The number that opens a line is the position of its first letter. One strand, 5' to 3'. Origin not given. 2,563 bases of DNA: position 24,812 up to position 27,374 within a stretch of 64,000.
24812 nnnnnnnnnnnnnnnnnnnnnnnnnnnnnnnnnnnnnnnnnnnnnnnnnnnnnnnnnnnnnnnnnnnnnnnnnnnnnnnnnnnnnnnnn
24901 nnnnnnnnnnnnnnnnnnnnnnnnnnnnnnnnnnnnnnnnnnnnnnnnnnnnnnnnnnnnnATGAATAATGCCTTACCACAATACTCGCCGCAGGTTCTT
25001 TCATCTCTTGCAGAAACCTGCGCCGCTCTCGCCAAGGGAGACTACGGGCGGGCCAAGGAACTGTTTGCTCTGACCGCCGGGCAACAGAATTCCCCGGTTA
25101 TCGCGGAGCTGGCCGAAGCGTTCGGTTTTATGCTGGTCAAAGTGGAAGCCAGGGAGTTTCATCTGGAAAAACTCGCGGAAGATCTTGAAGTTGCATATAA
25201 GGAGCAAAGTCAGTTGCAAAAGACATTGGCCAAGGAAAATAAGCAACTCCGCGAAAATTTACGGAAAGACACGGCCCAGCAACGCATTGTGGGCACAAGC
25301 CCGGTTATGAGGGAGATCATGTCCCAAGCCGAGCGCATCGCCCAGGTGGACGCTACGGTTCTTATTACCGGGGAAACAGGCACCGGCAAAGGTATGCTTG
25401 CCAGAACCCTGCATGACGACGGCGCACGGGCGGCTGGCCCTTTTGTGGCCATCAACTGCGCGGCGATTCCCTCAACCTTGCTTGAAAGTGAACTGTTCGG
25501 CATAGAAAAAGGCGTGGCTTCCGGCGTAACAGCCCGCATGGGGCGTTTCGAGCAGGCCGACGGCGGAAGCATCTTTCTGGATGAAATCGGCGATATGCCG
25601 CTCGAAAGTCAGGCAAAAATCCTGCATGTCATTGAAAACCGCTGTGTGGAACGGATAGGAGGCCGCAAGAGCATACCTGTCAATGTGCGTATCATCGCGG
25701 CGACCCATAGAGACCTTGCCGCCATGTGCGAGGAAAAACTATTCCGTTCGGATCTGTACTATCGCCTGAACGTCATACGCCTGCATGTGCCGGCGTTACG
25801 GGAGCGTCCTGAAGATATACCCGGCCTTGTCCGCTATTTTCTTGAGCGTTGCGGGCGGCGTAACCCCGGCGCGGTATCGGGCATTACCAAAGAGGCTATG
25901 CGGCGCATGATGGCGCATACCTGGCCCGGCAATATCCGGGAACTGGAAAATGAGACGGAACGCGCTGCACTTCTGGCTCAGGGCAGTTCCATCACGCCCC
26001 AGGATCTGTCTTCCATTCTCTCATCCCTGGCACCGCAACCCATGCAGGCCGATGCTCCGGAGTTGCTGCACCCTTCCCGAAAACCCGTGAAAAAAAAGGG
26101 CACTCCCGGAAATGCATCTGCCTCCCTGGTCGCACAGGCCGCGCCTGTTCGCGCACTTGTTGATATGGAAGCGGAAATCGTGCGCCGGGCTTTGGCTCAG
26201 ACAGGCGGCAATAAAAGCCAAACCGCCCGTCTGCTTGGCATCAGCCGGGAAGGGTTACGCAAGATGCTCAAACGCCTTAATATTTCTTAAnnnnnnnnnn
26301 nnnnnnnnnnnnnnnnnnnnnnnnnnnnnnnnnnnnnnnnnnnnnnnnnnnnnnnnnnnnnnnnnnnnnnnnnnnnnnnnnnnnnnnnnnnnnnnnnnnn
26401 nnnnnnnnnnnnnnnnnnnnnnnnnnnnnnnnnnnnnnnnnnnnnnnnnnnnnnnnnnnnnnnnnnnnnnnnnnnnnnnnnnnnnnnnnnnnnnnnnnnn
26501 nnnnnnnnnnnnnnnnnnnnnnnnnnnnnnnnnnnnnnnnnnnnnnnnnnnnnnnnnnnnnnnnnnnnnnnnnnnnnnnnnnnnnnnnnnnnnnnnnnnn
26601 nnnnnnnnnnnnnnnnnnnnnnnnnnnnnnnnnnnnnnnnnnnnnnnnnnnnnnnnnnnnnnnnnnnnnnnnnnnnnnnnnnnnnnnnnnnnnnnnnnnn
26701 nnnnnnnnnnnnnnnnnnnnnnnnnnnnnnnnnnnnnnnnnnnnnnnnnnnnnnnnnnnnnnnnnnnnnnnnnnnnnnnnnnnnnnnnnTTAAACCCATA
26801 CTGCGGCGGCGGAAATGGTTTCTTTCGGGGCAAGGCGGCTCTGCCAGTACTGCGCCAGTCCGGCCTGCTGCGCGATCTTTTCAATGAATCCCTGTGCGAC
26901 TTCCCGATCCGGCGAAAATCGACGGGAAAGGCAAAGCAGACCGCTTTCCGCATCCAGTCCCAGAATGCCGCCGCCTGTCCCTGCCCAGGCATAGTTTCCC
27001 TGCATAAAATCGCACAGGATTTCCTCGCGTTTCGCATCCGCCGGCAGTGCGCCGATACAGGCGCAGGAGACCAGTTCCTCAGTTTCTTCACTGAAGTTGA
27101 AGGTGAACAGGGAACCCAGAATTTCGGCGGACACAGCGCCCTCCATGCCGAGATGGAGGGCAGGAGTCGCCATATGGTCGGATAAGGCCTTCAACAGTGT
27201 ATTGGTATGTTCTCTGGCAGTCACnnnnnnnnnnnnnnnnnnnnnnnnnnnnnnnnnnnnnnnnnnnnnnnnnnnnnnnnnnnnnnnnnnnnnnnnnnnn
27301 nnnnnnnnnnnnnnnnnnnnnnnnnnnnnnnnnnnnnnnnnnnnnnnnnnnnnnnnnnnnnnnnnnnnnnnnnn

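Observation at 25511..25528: The island's enhancer-binding protein has GVASGV instead of the GAFTGA sigma-54 contact loop and no sensor domain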

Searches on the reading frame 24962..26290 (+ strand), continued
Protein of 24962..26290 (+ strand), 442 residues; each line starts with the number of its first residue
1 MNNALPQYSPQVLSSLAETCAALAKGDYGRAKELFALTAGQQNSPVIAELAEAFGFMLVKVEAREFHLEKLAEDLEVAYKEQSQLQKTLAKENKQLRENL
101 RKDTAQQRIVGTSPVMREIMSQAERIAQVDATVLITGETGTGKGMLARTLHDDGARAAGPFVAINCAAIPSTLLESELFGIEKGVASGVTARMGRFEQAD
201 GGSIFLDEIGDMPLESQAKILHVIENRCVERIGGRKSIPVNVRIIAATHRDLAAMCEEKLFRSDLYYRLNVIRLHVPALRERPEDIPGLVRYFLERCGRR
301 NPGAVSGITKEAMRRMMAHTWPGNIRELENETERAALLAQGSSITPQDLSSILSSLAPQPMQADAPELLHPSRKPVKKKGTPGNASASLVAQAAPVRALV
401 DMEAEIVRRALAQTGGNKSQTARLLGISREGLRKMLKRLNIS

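Call 61: fold_search(model_id=the predicted structure, library=pdb)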
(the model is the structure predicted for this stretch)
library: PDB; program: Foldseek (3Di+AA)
matches with E <= 10: 1474; with E <= 0.001: 807
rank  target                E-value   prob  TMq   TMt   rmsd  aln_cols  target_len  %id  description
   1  1ojl_D                2.5e-30  1.00  0.55  0.80  13.5       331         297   43  Crystal structure of a sigma54-activator suggests the mechanism for the conformational switch necessary for sigma54 bi (released 2005-05-19)
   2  5m7p_A                1.4e-29  1.00  0.56  0.56  10.7       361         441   34  Crystal structure of NtrX from Brucella abortus in complex with ADP processed with the CrystalDirect automated mountin (released 2017-01-25)
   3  1ojl_E                2.1e-29  1.00  0.53  0.82  12.3       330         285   42  Crystal structure of a sigma54-activator suggests the mechanism for the conformational switch necessary for sigma54 bi (released 2005-05-19)
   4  1ny5_A                3.0e-29  1.00  0.57  0.65   2.2       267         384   47  Crystal structure of sigm54 activator (AAA+ ATPase) in the inactive state (released 2003-11-11)
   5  5m7o_B                4.8e-29  1.00  0.54  0.55  13.6       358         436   34  Crystal structure of NtrX from Brucella abortus processed with the CrystalDirect automated mounting and cryo-cooling t (released 2017-01-25)
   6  1ny5_B                8.6e-29  1.00  0.57  0.65   7.6       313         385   42  Crystal structure of sigm54 activator (AAA+ ATPase) in the inactive state (released 2003-11-11)
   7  5m7n_A                1.3e-28  1.00  0.55  0.55  11.4       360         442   34  Crystal structure of NtrX from Brucella abortus in complex with ATP processed with the CrystalDirect automated mountin (released 2017-01-25)
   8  5m7n_B                1.6e-28  1.00  0.54  0.56  14.2       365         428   33  Crystal structure of NtrX from Brucella abortus in complex with ATP processed with the CrystalDirect automated mountin (released 2017-01-25)
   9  6jdi                  1.9e-28  1.00  0.54  0.94   1.5       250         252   46  Central domain of FleQ H287N mutant in complex with ATPgS and Mg (released 2019-11-27)
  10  6jdl                  1.9e-28  1.00  0.54  0.94   1.6       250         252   46  Central domain of FleQ H287A mutant in complex with ATPgS and Mg (released 2019-11-27)
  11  5exp                  2.3e-28  1.00  0.54  0.95   1.6       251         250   46  AAA+ domain of FleQ from Pseudomonas aeruginosa (released 2016-01-13)
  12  5m7o_A                3.9e-28  1.00  0.54  0.54  10.9       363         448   34  Crystal structure of NtrX from Brucella abortus processed with the CrystalDirect automated mounting and cryo-cooling t (released 2017-01-25)
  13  3m0e_A                4.4e-28  1.00  0.51  0.88   2.6       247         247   47  Crystal structure of the ATP-bound state of Walker B mutant of NtrC1 ATPase domain (released 2010-11-03)
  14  5exs                  4.6e-28  1.00  0.54  0.94   1.6       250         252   46  AAA+ ATPase FleQ from Pseudomonas aeruginosa bound to ATP-gamma-S (released 2016-01-13)
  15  4qht_C                5.2e-28  1.00  0.53  0.93   2.3       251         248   43  Crystal structure of AAA+/ sigma 54 activator domain of the flagellar regulatory protein FlrC from Vibrio cholerae in  (released 2014-07-16)
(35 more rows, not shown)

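Call 80: find_encoding_contigs(protein=P0003, flank=10000, max_places=1)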
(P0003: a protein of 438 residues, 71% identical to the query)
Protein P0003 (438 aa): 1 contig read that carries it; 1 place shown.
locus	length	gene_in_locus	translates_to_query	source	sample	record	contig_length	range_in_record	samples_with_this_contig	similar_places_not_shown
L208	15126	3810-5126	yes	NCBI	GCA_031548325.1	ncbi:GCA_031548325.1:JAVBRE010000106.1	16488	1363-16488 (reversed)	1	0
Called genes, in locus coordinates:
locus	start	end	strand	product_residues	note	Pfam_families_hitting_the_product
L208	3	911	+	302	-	?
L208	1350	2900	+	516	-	PF00324:AA_permease, PF13520:AA_permease_2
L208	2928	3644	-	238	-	PF13489:Methyltransf_23 (weak), PF13847:Methyltransf_31 (weak), PF08241:Methyltransf_11 (weak), PF08242:Methyltransf_12 (weak), PF13649:Methyltransf_25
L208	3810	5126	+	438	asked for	PF00004:AAA (faint), PF00158:Sigma54_activat, PF14532:Sigma54_activ_2, PF25601:AAA_lid_14, PF02954:HTH_8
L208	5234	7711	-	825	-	-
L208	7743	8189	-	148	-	PF05932:CesT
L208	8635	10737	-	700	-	-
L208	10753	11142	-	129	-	PF12895:ANAPC3 (faint), PF13424:TPR_12 (faint), PF13428:TPR_14 (faint), PF13432:TPR_16 (faint), PF14559:TPR_19 (weak)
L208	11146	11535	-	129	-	PF09474:Type_III_YscX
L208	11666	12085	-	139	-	PF05932:CesT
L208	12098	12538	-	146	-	PF05932:CesT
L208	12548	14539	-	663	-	-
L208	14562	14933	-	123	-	PF21665:Type_III_SycN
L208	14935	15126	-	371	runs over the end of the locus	PF07201:HrpJ, PF09059:TyeA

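Call 81: find_encoding_contigs(protein=P0009, flank=10000, max_places=1)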
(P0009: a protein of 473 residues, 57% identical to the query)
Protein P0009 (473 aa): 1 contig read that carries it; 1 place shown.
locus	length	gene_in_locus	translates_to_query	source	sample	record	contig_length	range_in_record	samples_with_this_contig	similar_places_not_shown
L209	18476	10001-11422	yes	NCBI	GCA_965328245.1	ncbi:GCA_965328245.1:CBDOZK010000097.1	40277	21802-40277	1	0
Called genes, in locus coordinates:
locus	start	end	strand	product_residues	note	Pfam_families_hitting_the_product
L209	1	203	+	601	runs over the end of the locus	PF03958:Secretin_N, PF00263:Secretin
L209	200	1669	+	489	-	PF16697:Yop-YscD_cpl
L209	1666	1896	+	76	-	PF08988:T3SS_needle_E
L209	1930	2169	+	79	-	PF09392:T3SS_needle_F (weak)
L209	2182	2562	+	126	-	PF07721:TPR_4 (faint), PF13424:TPR_12 (faint), PF13428:TPR_14 (faint), PF13431:TPR_17 (faint), PF13432:TPR_16, PF14559:TPR_19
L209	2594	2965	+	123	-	PF09392:T3SS_needle_F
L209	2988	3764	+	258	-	PF01514:YscJ_FliF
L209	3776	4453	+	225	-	PF06578:YscK (weak)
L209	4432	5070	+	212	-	PF06188:HrpE (weak), PF06635:T3SS_SCTL, PF02108:FliH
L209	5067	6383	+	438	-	PF02874:ATP-synt_ab_N, PF00006:ATP-synt_ab, PF18269:T3SS_ATPase_C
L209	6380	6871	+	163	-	PF07321:YscO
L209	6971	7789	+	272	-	PF09483:HpaP (weak)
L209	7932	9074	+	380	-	PF28396:SepQ_C (weak), PF01052:FliMN_C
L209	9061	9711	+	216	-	PF00813:FliP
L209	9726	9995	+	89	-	PF01313:Bac_export_3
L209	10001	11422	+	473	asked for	PF07724:AAA_2 (faint), PF00158:Sigma54_activat, PF14532:Sigma54_activ_2, PF25601:AAA_lid_14, PF02954:HTH_8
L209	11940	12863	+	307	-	-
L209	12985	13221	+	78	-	-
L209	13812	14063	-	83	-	PF13560:HTH_31, PF12844:HTH_19, PF13443:HTH_26 (weak), PF01381:HTH_3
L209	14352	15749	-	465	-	PF00158:Sigma54_activat, PF14532:Sigma54_activ_2, PF01078:Mg_chelatase (faint), PF07728:AAA_5 (faint), PF25601:AAA_lid_14, PF02954:HTH_8 (weak)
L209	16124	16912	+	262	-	PF00378:ECH_1, PF16113:ECH_2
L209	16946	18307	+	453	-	PF02550:AcetylCoA_hydro, PF13336:AcetylCoA_hyd_C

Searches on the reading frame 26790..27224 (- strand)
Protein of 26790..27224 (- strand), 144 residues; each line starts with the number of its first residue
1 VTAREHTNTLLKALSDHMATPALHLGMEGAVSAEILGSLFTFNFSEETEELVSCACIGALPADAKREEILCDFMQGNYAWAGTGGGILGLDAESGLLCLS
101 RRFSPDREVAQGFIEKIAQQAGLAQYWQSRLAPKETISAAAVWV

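Call 8: search_protein_families(library=pfam, proteins=[window:26790-27224:-], max_evalue=0.001)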
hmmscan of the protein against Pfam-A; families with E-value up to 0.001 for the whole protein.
window:26790-27224:- (144 aa): 1 family
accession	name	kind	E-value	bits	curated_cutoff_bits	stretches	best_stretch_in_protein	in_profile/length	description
PF05932.18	CesT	-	9.4e-13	48.8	22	1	9-128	1-119/119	Tir chaperone protein (CesT) family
